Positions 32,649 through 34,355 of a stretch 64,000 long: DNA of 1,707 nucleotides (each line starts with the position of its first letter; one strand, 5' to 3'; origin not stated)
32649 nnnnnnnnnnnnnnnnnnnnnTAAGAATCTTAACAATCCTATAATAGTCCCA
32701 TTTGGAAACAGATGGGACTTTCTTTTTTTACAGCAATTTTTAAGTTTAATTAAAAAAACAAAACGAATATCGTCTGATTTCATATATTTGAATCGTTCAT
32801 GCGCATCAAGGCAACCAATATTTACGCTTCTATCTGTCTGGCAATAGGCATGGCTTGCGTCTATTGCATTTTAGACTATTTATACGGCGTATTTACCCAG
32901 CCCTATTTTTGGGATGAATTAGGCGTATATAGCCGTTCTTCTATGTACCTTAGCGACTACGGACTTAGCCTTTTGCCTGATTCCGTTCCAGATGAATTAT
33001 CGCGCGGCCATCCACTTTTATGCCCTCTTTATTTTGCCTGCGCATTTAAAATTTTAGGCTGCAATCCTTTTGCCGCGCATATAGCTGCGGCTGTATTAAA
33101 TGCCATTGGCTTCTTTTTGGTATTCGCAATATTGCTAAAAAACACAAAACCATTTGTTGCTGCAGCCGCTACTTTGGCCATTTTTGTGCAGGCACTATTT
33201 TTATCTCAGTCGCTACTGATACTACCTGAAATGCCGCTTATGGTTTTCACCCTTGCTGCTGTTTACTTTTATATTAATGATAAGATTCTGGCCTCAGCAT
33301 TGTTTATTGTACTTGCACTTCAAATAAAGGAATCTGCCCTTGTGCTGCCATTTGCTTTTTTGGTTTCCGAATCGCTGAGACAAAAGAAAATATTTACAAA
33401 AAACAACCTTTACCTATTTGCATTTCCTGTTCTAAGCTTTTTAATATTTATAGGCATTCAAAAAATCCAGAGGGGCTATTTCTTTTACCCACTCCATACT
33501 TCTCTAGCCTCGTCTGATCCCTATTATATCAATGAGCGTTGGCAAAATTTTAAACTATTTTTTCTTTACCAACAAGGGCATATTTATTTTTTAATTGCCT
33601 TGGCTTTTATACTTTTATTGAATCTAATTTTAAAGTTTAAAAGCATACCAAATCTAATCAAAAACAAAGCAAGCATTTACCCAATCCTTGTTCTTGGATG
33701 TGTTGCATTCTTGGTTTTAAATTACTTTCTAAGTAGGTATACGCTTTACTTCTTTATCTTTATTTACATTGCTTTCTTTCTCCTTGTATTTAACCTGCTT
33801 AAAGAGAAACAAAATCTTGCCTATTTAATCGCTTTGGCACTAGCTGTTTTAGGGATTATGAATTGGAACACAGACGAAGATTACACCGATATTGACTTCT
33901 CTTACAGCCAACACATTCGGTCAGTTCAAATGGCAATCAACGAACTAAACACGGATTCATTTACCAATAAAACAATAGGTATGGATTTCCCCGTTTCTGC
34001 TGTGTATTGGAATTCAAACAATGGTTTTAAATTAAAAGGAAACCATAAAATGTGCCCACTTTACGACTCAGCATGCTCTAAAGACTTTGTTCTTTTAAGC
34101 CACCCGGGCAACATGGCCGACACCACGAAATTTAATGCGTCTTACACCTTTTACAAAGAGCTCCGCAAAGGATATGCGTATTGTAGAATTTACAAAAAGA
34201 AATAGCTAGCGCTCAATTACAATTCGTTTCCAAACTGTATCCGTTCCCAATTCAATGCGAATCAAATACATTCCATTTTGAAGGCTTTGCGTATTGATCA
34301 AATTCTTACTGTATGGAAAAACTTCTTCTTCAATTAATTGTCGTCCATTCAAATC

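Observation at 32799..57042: Two paralogous GT-C (ArnT/PMT-like) membrane glycosyltransferases, each convergent with and abutting a large secreted protein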

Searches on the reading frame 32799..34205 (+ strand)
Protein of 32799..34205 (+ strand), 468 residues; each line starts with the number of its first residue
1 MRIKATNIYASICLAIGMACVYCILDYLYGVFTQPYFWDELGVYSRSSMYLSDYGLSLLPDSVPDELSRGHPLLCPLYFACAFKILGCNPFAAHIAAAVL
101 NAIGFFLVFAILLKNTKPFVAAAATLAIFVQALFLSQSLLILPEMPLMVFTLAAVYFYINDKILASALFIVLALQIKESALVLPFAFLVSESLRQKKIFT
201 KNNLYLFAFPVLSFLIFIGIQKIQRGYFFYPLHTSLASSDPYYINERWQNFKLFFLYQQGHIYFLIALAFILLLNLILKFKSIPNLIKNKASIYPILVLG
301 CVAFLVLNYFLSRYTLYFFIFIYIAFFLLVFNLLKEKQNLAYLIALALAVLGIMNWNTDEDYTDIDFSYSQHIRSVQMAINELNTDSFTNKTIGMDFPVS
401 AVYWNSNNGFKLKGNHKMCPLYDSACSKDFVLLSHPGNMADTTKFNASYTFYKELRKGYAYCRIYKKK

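Call 8: search_protein_families(library=pfam, proteins=[window:32799-34202:+], max_evalue=0.1)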
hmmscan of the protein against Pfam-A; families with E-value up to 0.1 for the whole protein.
window:32799-34202:+ (468 aa): 1 family
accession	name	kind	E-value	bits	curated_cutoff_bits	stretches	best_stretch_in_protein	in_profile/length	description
PF13231.12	PMT_2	-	0.0012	19.6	26.1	1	71-213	2-152/160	Dolichyl-phosphate-mannose-protein mannosyltransferase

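Call 9: search_protein_families(library=ncbifam, proteins=[window:32799-34202:+], max_evalue=0.1)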
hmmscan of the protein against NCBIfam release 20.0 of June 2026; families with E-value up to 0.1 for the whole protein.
window:32799-34202:+ (468 aa): 2 families
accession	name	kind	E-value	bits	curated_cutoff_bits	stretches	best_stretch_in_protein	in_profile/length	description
NF046093.1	AZOBR_p60025_fam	subfamily_domain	1.3e-05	24.5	150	1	91-209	114-225/232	AZOBR_p60025 family cell surface glycopolymer formation protein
NF047440.1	LA3751_2_3_fam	subfamily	6.3e-05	22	200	1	99-386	103-409/460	LA_3751/LA_3752 family putative glycosyltransferase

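Call 18: find_encoding_contigs(protein=window:32799-34205:+, flank=6000, max_places=4)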
Protein window:32799-34205:+ (468 aa): 2 contigs read that carry it; 2 places shown.
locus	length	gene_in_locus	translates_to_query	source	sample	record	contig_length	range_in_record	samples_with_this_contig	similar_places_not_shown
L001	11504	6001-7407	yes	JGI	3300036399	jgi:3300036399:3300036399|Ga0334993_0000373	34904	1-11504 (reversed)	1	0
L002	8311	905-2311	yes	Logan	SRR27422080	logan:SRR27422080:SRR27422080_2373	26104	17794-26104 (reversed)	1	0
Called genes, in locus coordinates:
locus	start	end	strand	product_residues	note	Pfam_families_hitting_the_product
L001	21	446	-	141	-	PF02566:OsmC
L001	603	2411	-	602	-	PF00664:ABC_membrane, PF00005:ABC_tran, PF02463:SMC_N (weak)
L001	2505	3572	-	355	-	PF21248:SoFic-like_C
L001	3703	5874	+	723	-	PF12437:GSIII_N, PF00120:Gln-synt_C, PF18318:Gln-synt_C-ter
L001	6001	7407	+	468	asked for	-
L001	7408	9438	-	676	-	PF18962:Por_Secre_tail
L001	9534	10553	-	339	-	PF17773:UPF0176_N, PF00581:Rhodanese, PF12368:Rhodanese_C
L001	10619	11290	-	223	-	PF16584:LolA_2 (weak), PF03548:LolA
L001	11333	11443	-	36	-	-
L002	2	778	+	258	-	?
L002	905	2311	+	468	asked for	-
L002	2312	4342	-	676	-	PF18962:Por_Secre_tail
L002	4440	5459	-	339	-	PF17773:UPF0176_N, PF00581:Rhodanese, PF12368:Rhodanese_C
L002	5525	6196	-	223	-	PF03548:LolA, PF16584:LolA_2 (weak)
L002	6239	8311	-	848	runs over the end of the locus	PF13491:FtsK_4TM, PF17854:FtsK_alpha, PF01580:FtsK_SpoIIIE, PF09397:FtsK_gamma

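Call 19: find_homologous_proteins(query=window:32799-34202:+)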
Query window:32799-34202:+ (468 aa): 120 proteins with E <= 0.001 among 8000 candidates.
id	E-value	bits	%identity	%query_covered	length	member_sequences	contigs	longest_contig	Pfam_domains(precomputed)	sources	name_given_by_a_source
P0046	8.7e-287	969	93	100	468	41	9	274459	-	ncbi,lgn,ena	-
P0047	2.2e-274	928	87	100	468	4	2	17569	PF13231.13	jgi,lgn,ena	jgi:hypothetical protein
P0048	2.4e-270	915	88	100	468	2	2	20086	-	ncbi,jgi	jgi:hypothetical protein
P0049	5.6e-267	904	86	100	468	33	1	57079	-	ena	-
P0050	1.2e-264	896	85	100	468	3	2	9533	PF13231.13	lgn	-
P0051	1.2e-264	896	84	100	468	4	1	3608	-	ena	-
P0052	3.3e-200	684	65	100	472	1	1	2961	-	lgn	-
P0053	3.7e-165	568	75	69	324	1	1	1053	-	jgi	jgi:hypothetical protein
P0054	2.4e-156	539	54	97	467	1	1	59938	PF13231.13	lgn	-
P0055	4.3e-151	522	53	96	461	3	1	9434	PF13231.13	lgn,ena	-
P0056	1.1e-148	514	53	98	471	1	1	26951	PF13231.13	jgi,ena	-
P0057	5.4e-146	505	51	98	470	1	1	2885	-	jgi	jgi:hypothetical protein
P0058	2.0e-145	503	49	98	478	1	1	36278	-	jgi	jgi:hypothetical protein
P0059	1.2e-143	497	50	99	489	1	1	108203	PF13231.13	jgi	jgi:hypothetical protein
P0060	7.5e-143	495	51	98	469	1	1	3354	-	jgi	jgi:hypothetical protein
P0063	1.4e-136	474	51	96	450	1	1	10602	PF13231.13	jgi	jgi:hypothetical protein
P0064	3.0e-136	473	51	96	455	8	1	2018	PF13231.13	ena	-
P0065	7.9e-133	462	50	94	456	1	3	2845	PF13231.13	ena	-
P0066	1.0e-130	455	48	99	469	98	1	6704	PF13231.13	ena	-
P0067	4.0e-116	407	45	97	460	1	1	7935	PF13231.13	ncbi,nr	ncbi:MAG: glycosyltransferase family 39 protein [Bacteroidia bacterium]|nr:glycosyltransferase famil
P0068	3.4e-115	404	45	98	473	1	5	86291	PF13231.13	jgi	jgi:hypothetical protein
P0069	7.1e-115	403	45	97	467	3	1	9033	PF13231.13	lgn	-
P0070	4.8e-113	397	46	95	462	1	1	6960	PF13231.13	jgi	jgi:hypothetical protein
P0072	5.5e-112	393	44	97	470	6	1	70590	PF13231.13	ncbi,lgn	-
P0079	6.3e-107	376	44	96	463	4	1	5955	PF13231.13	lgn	-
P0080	7.0e-107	376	42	96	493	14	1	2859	PF13231.13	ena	-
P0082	1.7e-101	358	42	97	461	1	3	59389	PF13231.13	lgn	-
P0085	3.2e-98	348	41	96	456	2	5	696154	-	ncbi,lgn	-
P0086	2.7e-97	345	41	97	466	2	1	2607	PF13231.13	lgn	-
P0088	2.9e-96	341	41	96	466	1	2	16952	PF13231.13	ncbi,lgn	ncbi:MAG TPA: glycosyltransferase family 39 protein [Bacteroidia bacterium]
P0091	2.3e-92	328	39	97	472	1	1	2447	PF13231.13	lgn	-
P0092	9.1e-91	323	40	98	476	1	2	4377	PF13231.13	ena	-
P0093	9.9e-90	320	40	100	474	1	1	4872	PF13231.13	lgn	-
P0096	5.5e-86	307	37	100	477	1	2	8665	PF13231.13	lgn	-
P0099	1.2e-83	300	37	100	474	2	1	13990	PF13231.13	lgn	-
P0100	2.9e-82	295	39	89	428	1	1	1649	PF13231.13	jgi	jgi:hypothetical protein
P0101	6.1e-67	245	34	96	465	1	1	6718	PF02366.25,PF13231.13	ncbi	-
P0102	1.4e-52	197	32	93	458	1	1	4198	PF13231.13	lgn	-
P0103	1.6e-51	194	31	92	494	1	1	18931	PF02366.25,PF13231.13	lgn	-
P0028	6.6e-50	188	32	93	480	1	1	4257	PF02366.25,PF13231.13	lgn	-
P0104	1.2e-49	188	32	93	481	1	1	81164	PF02366.25,PF13231.13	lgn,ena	-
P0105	2.7e-49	186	30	92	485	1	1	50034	PF02366.25,PF13231.13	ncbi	-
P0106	2.8e-49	186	33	94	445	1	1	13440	PF13231.13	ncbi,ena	-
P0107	3.0e-47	180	29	93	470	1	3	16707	PF02366.25,PF13231.13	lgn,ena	-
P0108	4.3e-47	179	32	81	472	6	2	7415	PF02366.25,PF13231.13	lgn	-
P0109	7.5e-47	178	30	93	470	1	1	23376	PF02366.25,PF13231.13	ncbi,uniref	uniref:ArnT family glycosyltransferase n=1 Tax=Candidatus Electronema sp. TaxID=2698783 RepID=UPI004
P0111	1.2e-46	178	30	93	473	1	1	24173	PF02366.25,PF13231.13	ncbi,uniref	ncbi:ArnT family glycosyltransferase [Candidatus Electronema sp. TJ]|uniref:ArnT family glycosyltran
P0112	1.5e-46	177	31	92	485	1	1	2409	PF02366.25,PF13231.13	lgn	-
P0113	9.2e-46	175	31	93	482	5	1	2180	PF13231.13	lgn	-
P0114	1.2e-45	174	29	93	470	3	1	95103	PF02366.25,PF13231.13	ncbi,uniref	ncbi:ArnT family glycosyltransferase [Candidatus Electronema sp. JC]|uniref:ArnT family glycosyltran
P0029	2.1e-45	174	30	93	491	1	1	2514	PF13231.13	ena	-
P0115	3.0e-45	173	30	93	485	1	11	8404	PF13231.13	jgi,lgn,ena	-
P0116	3.1e-45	173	29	93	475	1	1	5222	PF02366.25,PF13231.13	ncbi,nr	ncbi:MAG: phospholipid carrier-dependent glycosyltransferase [Candidatus Electrothrix sp. ATG2]|nr:p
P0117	4.6e-45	172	30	93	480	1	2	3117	PF02366.25,PF13231.13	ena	-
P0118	5.6e-45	172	29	93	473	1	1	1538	PF02366.25,PF13231.13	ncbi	-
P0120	2.8e-44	170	30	93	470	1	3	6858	PF13231.13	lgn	-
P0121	6.3e-44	169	29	93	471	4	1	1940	PF02366.25,PF13231.13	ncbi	-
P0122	7.3e-44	169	32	78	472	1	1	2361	PF02366.25,PF13231.13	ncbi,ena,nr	ncbi:MAG TPA: glycosyltransferase family 39 protein [Methylomicrobium sp.]|nr:glycosyltransferase fa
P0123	7.9e-44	168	31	92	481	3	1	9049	PF02366.25,PF13231.13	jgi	jgi:4-amino-4-deoxy-L-arabinose transferase-like glycosyltransferase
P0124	8.7e-44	168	29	93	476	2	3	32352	PF02366.25,PF13231.13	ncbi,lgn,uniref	ncbi:ArnT family glycosyltransferase [Candidatus Electrothrix sp.]|uniref:ArnT family glycosyltransf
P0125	1.3e-43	168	31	90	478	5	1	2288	PF13231.13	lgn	-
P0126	2.9e-43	167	31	83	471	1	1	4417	PF13231.13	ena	-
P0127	4.4e-43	166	29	93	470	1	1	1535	PF02366.25,PF13231.13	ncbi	-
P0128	5.1e-43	166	30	92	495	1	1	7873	PF13231.13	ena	-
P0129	5.5e-43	166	29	93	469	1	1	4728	PF02366.25,PF13231.13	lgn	-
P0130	9.0e-43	165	31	92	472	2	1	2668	PF02366.25,PF13231.13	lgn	-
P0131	1.1e-42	165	29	92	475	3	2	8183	PF02366.25,PF13231.13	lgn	-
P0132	1.2e-42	165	29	85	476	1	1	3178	PF13231.13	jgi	jgi:4-amino-4-deoxy-L-arabinose transferase-like glycosyltransferase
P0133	2.0e-42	164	27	93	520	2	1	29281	PF13231.13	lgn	-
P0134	2.7e-42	163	30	86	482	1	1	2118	PF02366.25,PF13231.13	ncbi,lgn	-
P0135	4.6e-42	163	30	78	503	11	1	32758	PF13231.13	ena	-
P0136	5.9e-42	162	29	85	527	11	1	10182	PF13231.13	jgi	-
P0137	1.4e-41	161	33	60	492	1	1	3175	PF02366.25,PF13231.13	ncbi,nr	ncbi:MAG: phospholipid carrier-dependent glycosyltransferase [Candidatus Electrothrix sp. EH2]|nr:ph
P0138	1.8e-41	161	31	78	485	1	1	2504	PF13231.13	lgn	-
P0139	2.3e-41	160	28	93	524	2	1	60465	PF13231.13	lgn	-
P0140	2.6e-39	154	40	44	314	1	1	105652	PF02366.25,PF13231.13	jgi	jgi:4-amino-4-deoxy-L-arabinose transferase-like glycosyltransferase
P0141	2.0e-38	151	29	92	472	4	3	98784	PF02366.25,PF13231.13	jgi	jgi:4-amino-4-deoxy-L-arabinose transferase-like glycosyltransferase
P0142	4.0e-36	143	31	80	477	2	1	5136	PF02366.25,PF13231.13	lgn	-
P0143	3.9e-35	140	29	78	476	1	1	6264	PF13231.13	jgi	jgi:4-amino-4-deoxy-L-arabinose transferase-like glycosyltransferase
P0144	2.1e-34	137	29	78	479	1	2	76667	PF13231.13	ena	-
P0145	3.0e-33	134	27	79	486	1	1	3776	PF13231.13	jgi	jgi:hypothetical protein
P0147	2.1e-32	131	31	80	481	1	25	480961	PF02366.25,PF13231.13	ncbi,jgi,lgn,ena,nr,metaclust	ncbi:MAG: hypothetical protein BGO32_09285 [Bacteroidetes bacterium 37-13]|nr:MAG: hypothetical prot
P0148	2.3e-32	131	31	80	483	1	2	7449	PF02366.25,PF13231.13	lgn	-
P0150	1.4e-31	128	29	92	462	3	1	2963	PF13231.13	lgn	-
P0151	3.1e-31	127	32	65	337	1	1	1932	PF13231.13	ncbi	ncbi:MAG TPA: glycosyltransferase family 39 protein, partial [Polyangia bacterium]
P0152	5.5e-31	126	26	92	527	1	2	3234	PF13231.13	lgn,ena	-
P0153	2.2e-24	104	34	57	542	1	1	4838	PF02366.25,PF13231.13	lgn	-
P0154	4.0e-23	100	35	51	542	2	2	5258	PF13231.13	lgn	-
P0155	2.6e-20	91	33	50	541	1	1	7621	PF13231.13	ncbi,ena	-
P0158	2.7e-9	55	31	35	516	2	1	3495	PF13231.13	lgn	-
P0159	3.2e-8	51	31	34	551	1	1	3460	PF13231.13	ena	-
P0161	3.1e-6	44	28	40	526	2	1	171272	PF13231.13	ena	-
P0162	2.1e-4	38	31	34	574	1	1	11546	PF13231.13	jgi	jgi:hypothetical protein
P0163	4.7e-4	37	23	42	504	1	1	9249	PF13231.13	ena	-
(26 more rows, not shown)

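Call 21: find_encoding_contigs(protein=P0085, flank=8000, max_places=2)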
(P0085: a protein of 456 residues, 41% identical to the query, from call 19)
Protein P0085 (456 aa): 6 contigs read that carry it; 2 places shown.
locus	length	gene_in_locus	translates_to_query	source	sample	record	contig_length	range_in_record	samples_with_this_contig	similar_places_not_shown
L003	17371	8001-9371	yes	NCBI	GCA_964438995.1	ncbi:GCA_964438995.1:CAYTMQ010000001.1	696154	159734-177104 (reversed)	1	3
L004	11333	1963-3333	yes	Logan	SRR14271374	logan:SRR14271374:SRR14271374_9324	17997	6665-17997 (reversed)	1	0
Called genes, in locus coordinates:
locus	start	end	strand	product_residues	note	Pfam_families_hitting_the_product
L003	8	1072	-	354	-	PF21248:SoFic-like_C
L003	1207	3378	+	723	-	PF12437:GSIII_N, PF00120:Gln-synt_C, PF18318:Gln-synt_C-ter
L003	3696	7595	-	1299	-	PF17892:Cadherin_5, PF17963:Big_9, PF18962:Por_Secre_tail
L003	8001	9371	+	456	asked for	-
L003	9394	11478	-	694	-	PF18962:Por_Secre_tail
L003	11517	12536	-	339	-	PF17773:UPF0176_N, PF00581:Rhodanese, PF12368:Rhodanese_C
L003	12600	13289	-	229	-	PF03548:LolA (weak)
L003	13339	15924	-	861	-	PF13491:FtsK_4TM, PF12846:AAA_10 (faint), PF17854:FtsK_alpha, PF01580:FtsK_SpoIIIE, PF09397:FtsK_gamma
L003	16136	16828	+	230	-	-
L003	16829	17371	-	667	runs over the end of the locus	PF22745:Nlig-Ia, PF01653:DNA_ligase_aden, PF03120:OB_DNA_ligase, PF03119:DNA_ligase_ZBD, PF14520:HHH_5 (faint), PF12826:HHH_2, PF00533:BRCT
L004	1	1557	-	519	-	?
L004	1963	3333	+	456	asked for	-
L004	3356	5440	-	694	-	PF18962:Por_Secre_tail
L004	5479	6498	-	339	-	PF17773:UPF0176_N, PF00581:Rhodanese, PF12368:Rhodanese_C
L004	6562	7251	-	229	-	PF03548:LolA (weak)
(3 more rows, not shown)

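Call 24: search_solved_structures(query=A1, max_evalue=1, show_alignments=2)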
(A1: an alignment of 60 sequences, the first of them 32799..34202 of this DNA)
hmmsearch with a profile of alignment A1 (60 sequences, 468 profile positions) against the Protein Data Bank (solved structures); distinct sequences matched with E-value up to 1: 1.
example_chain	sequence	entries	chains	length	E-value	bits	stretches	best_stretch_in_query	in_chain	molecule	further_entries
6p25_A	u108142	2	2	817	0.00041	22.5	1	88-158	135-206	Dolichyl-phosphate-mannose--protein mannosyltransferase 1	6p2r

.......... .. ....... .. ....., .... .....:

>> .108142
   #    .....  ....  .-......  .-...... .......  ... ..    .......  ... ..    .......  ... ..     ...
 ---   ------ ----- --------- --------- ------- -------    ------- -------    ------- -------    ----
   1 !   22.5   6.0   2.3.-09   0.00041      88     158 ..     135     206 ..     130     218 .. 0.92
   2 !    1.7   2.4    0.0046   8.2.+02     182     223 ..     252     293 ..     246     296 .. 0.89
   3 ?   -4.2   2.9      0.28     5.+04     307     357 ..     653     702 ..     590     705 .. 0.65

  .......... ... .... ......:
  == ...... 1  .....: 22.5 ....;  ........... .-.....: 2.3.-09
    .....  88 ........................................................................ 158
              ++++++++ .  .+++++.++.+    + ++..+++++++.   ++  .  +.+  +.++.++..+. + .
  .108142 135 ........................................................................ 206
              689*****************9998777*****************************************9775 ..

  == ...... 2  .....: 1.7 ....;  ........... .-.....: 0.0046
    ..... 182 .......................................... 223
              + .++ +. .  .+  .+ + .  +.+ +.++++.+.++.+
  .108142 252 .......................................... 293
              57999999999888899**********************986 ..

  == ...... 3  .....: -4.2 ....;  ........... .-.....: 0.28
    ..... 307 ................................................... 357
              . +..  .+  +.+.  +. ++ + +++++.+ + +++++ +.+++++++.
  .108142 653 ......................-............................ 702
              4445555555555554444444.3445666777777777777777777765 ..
